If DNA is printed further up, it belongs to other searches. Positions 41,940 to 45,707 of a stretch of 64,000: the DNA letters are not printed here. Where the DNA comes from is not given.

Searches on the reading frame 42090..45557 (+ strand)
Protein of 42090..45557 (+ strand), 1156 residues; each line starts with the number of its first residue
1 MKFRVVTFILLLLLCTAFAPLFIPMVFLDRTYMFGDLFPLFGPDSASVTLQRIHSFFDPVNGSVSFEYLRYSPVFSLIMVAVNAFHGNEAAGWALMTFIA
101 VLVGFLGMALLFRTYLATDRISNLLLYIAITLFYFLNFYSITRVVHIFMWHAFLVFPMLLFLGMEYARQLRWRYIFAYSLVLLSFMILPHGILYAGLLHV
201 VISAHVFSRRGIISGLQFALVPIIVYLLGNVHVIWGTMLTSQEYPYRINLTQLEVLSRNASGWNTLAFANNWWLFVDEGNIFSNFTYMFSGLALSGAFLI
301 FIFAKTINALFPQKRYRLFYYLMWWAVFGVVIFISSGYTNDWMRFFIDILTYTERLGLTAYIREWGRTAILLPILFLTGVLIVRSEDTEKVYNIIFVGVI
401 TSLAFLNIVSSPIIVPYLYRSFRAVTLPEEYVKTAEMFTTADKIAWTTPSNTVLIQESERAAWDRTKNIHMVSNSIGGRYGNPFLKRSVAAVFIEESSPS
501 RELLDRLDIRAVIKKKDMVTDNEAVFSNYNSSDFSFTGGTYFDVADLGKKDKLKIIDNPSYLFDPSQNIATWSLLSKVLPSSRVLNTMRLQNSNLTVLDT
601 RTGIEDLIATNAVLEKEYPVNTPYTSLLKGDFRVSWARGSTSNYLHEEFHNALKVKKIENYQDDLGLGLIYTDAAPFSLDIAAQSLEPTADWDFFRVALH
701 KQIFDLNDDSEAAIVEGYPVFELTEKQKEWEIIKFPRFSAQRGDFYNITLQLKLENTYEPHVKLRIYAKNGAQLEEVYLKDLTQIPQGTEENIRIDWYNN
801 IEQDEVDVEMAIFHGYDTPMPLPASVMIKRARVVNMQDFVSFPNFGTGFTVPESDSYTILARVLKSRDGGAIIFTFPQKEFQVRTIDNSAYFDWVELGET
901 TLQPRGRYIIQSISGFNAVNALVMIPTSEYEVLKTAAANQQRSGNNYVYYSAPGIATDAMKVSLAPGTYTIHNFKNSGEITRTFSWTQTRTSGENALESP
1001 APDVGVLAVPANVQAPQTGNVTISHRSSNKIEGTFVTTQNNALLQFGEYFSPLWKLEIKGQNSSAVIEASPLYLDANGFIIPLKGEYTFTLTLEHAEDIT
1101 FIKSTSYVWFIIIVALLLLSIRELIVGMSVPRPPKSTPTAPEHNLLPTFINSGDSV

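Call 9: search_protein_families(library=pfam, proteins=[window:42090-45557:+], max_evalue=0.001)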
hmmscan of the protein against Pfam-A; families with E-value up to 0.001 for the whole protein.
window:42090-45557:+ (1156 aa): 0 families

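Call 27: search_protein_families(library=ncbifam, proteins=[window:42090-45557:+], max_evalue=0.1)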
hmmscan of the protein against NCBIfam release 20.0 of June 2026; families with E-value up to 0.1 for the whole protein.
window:42090-45557:+ (1156 aa): 1 family
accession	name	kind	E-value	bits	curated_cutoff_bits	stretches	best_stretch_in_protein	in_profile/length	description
NF040514.1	CAL67264_fam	equivalog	0.029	14.6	50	1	74-113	15-51/57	CAL67264 family membrane protein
